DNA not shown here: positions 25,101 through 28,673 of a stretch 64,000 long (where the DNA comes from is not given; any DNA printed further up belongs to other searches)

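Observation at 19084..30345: Single-gene 11-kb island at the ffh 3' end: giant ORF bracketed by inverted repeats and a duplicated ffh terminus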

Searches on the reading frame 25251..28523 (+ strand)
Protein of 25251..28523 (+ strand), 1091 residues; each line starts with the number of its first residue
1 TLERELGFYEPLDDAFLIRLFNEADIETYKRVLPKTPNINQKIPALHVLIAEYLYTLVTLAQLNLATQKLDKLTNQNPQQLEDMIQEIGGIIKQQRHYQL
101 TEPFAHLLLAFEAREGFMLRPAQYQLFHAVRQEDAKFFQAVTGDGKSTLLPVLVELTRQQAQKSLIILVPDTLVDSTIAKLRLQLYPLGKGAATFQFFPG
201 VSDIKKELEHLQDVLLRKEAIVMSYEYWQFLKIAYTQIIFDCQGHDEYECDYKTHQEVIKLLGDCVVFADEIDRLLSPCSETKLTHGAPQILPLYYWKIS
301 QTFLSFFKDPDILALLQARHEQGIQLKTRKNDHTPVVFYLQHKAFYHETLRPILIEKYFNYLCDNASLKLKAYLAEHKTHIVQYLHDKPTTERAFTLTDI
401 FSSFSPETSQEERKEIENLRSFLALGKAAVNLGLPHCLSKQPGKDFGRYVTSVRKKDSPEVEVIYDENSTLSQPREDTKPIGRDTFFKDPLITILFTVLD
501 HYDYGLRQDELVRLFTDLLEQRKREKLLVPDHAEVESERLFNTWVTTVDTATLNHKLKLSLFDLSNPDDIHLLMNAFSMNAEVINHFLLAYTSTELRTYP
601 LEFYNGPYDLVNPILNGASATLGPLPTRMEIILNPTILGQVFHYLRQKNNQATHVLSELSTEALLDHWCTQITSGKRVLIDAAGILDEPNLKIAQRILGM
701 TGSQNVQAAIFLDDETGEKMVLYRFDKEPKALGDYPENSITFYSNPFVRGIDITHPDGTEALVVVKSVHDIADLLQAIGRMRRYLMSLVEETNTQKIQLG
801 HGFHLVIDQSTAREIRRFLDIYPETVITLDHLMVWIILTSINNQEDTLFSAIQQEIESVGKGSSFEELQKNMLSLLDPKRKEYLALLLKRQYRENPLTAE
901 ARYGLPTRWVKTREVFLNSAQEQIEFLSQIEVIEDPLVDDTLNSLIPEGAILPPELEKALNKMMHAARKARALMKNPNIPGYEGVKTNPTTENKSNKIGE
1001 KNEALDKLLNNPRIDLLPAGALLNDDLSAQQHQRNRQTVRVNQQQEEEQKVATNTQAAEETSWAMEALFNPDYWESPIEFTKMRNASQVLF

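Call 63: search_protein_representatives(protein=window:25251-28523:+)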
Query: 1091 residues. Proteins with E-value up to 0.001 (for the whole library): 57; up to 1e-10: 6; up to 1e-30: 2. The best 57 are listed.
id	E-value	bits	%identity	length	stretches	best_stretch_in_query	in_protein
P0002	7.5e-174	596.7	40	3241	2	255-913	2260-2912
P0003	1.9e-157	542.4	37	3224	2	10-929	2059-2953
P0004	4.9e-27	110.7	25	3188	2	259-857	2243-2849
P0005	2.2e-24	101.9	25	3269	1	81-787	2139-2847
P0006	4.9e-18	80.9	25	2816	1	101-783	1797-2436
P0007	3.4e-12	61.5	28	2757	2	16-278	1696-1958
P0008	1.8e-09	52.5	29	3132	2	485-719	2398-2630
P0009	4.5e-09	51.2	25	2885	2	42-359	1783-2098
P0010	4.8e-09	51.1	28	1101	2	87-298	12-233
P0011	5.0e-08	47.7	24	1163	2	480-933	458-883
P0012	1.8e-07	45.9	29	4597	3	489-784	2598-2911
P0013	2.8e-07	45.3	24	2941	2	46-279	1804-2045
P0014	3.6e-07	44.9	31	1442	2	45-191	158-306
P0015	3.7e-07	44.8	30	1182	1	478-783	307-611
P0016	5.1e-07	44.4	25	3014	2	11-223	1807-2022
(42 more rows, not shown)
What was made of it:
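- Tried and rejected: The exhaustive HMMER search worked (call 63).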

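Call 64: find_encoding_contigs(protein=P0003, flank=10000, max_places=6)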
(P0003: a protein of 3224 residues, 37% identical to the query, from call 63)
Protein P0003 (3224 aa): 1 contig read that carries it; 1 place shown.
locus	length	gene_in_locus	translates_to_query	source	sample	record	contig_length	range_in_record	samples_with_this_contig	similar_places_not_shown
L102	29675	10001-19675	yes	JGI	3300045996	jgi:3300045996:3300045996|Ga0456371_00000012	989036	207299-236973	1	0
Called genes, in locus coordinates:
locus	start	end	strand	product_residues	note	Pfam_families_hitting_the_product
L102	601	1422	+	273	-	PF00583:Acetyltransf_1, PF13673:Acetyltransf_10, PF13508:Acetyltransf_7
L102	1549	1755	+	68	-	-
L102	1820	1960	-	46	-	-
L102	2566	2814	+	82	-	-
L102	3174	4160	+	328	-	PF13310:Virulence_RhuM, PF02661:Fic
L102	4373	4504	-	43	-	PF01610:DDE_Tnp_ISL3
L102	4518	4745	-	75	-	-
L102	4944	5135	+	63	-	-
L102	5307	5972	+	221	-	-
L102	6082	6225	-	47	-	-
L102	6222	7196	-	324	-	PF00144:Beta-lactamase, PF13354:Beta-lactamase2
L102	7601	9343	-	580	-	-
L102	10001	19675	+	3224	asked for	-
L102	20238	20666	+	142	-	-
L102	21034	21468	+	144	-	PF07366:SnoaL, PF12680:SnoaL_2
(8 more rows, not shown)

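Call 65: search_protein_families(library=pfam, proteins=[P0003, P0004, P0005], max_evalue=0.01)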
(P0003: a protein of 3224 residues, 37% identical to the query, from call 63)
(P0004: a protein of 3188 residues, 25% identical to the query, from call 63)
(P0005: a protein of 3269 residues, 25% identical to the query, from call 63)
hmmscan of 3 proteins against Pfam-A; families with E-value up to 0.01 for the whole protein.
P0003 (3224 aa): 0 families

P0004 (3188 aa): 1 family
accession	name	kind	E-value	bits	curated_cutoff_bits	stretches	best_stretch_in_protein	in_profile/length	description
PF12340.13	DUF3638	-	5.6e-21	75.3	31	1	1990-2122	8-144/225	Protein of unknown function (DUF3638)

P0005 (3269 aa): 1 family
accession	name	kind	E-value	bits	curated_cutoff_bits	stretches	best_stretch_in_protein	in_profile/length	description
PF12340.13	DUF3638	-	3e-09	36.9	31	1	2167-2363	13-202/225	Protein of unknown function (DUF3638)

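Call 69: find_encoding_contigs(protein=P0004, flank=10000, max_places=4)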
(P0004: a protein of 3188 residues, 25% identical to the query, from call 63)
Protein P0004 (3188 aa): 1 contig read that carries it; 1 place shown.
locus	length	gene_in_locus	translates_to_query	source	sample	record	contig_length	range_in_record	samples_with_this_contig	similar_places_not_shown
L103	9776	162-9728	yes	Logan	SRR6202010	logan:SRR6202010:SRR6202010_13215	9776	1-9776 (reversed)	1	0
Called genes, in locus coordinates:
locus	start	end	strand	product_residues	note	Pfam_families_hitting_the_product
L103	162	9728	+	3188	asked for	PF12340:DUF3638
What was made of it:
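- The sixth contig, L103 (call 69), holds the gene alone.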

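Call 70: find_encoding_contigs(protein=P0005, flank=10000, max_places=4)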
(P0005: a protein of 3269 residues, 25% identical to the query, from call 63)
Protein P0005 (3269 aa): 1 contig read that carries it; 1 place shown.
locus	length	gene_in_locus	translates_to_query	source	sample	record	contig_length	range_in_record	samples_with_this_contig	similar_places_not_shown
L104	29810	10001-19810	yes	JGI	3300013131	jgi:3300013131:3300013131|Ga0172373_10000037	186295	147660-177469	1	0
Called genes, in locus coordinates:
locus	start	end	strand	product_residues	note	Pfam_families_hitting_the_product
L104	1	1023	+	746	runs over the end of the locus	PF23914:TPR_CcmH_CycH (faint), PF13428:TPR_14 (faint), PF13424:TPR_12 (weak), PF13432:TPR_16, PF14559:TPR_19 (weak), PF00515:TPR_1, PF07719:TPR_2 (weak), PF13181:TPR_8 (weak), +3 more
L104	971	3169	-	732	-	PF00403:HMA, PF00122:E1-E2_ATPase, PF00702:Hydrolase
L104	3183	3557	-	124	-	-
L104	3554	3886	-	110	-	PF00403:HMA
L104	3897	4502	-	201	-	-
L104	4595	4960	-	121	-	-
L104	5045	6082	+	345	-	PF00710:Asparaginase, PF17763:Asparaginase_C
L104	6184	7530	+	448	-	PF02661:Fic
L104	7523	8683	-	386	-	PF13401:AAA_22 (faint), PF13173:AAA_14, PF13635:DUF4143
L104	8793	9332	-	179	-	PF00160:Pro_isomerase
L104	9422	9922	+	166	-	PF00583:Acetyltransf_1, PF13673:Acetyltransf_10 (weak), PF13508:Acetyltransf_7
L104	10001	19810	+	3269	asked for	PF12340:DUF3638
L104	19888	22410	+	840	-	-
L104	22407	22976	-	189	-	PF09998:DUF2239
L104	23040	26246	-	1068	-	-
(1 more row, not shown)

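Call 73: list_cluster_members(proteins=[P0003, P0004, P0005, P0006, P0007, P0008, P0009, P0012, P0013, P0016])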
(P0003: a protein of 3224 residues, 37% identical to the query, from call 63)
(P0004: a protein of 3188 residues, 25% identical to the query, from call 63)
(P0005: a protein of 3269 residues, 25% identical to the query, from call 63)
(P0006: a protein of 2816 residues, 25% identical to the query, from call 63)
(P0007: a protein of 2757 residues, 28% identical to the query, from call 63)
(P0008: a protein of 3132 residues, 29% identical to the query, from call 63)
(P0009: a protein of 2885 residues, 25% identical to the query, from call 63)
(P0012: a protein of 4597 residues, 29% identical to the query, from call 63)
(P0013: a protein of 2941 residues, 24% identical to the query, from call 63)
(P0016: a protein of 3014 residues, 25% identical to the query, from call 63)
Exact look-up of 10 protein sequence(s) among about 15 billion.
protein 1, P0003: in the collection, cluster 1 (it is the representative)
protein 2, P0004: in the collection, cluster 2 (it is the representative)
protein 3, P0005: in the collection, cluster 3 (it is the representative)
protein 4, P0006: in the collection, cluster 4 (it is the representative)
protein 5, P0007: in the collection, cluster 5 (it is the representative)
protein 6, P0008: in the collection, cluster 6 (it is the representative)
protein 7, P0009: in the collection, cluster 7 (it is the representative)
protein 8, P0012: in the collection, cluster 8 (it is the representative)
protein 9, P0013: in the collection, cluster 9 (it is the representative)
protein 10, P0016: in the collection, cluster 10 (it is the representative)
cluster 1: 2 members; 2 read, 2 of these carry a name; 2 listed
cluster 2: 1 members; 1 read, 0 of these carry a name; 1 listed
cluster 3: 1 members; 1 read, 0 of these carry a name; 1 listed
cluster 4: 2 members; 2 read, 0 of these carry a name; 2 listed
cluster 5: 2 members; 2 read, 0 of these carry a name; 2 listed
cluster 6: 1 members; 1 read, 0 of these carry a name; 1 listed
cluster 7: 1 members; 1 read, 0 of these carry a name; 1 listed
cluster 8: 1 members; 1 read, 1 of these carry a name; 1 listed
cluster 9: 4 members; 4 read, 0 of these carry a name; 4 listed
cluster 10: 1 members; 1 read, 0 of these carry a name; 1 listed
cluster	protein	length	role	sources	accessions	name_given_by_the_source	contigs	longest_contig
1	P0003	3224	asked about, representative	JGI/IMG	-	hypothetical protein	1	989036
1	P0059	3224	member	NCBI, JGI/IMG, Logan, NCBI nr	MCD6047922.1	MAG: hypothetical protein K0S08_1569 [Gammaproteobacteria bacterium] | hypothetical protein | hypothetical protein [Gammaproteobacteria bacterium]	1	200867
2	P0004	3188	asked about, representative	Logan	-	-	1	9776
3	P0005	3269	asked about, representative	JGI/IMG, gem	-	-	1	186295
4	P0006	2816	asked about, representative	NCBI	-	-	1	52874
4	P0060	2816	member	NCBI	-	-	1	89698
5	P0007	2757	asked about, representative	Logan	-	-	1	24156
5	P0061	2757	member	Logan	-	-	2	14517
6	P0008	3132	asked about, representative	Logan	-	-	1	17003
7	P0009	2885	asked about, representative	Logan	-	-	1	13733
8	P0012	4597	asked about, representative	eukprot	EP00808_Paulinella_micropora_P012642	g44173.t1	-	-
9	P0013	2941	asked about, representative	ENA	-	-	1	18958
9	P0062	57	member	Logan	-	-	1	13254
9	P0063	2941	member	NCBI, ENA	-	-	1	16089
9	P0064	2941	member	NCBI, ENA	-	-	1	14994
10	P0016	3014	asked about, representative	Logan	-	-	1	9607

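Call 100: search_protein_families(library=pfam, proteins=[P0006, P0008, P0013], max_evalue=0.001)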
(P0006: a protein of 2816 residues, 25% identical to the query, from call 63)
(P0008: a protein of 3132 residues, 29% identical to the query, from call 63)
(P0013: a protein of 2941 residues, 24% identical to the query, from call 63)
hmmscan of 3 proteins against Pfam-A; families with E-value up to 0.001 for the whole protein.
P0006 (2816 aa): 1 family
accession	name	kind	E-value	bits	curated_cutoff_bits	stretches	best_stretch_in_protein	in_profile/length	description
PF12340.13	DUF3638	-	2.9e-09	37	31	1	1813-1983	21-202/225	Protein of unknown function (DUF3638)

P0008 (3132 aa): 1 family
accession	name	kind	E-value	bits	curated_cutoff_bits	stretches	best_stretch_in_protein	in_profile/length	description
PF12340.13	DUF3638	-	1.7e-06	27.9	31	1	2056-2258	3-204/225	Protein of unknown function (DUF3638)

P0013 (2941 aa): 3 families
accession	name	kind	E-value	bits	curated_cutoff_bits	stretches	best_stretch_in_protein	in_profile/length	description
PF12340.13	DUF3638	-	9.5e-18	64.8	31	1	1861-2069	8-213/225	Protein of unknown function (DUF3638)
PF00270.35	DEAD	-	6.1e-05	23.3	26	1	1878-2042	2-130/167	DEAD/DEAH box helicase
PF12359.13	DUF3645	-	0.00029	20.6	25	1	2180-2199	6-25/33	Protein of unknown function (DUF3645)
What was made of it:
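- On DUF3638/DUF3645 giant P-loop protein family: Homologues P0004, P0005, P0006 and P0013 are above the cutoff (calls 65, 100) and are linked to the window protein by HMMER at E = 5e-27 to 5e-18 (call 63).
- The family also occurs in eukaryotes as ordinary giant proteins (calls 73, 100).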

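Call 112: find_encoding_contigs(protein=P0006, flank=10000, max_places=4)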
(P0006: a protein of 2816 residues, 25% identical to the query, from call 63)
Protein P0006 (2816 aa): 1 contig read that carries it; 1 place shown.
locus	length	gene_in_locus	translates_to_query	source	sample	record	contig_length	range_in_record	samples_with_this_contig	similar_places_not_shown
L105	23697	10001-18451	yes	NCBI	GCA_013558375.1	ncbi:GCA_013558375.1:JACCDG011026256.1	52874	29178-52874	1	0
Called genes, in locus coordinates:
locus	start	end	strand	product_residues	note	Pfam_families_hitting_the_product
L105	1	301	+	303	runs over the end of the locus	PF00294:PfkB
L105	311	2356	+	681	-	PF00485:PRK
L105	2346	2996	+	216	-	PF00702:Hydrolase, PF13419:HAD_2, PF13242:Hydrolase_like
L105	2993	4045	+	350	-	PF00596:Aldolase_II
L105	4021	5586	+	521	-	PF00483:NTP_transferase, PF01128:IspD (faint), PF12804:NTP_transf_3 (weak)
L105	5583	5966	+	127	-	PF04138:GtrA_DPMS_TM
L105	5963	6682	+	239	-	PF00535:Glycos_transf_2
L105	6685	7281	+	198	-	-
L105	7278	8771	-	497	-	-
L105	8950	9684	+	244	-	PF03824:NicO, PF13386:DsbD_2 (faint)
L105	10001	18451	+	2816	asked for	PF12340:DUF3638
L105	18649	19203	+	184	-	-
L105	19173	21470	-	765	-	PF08267:Meth_synt_1, PF01717:Meth_synt_2, PF08267:Meth_synt_1 (weak)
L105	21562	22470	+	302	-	PF00126:HTH_1, PF03466:LysR_substrate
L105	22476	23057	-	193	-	-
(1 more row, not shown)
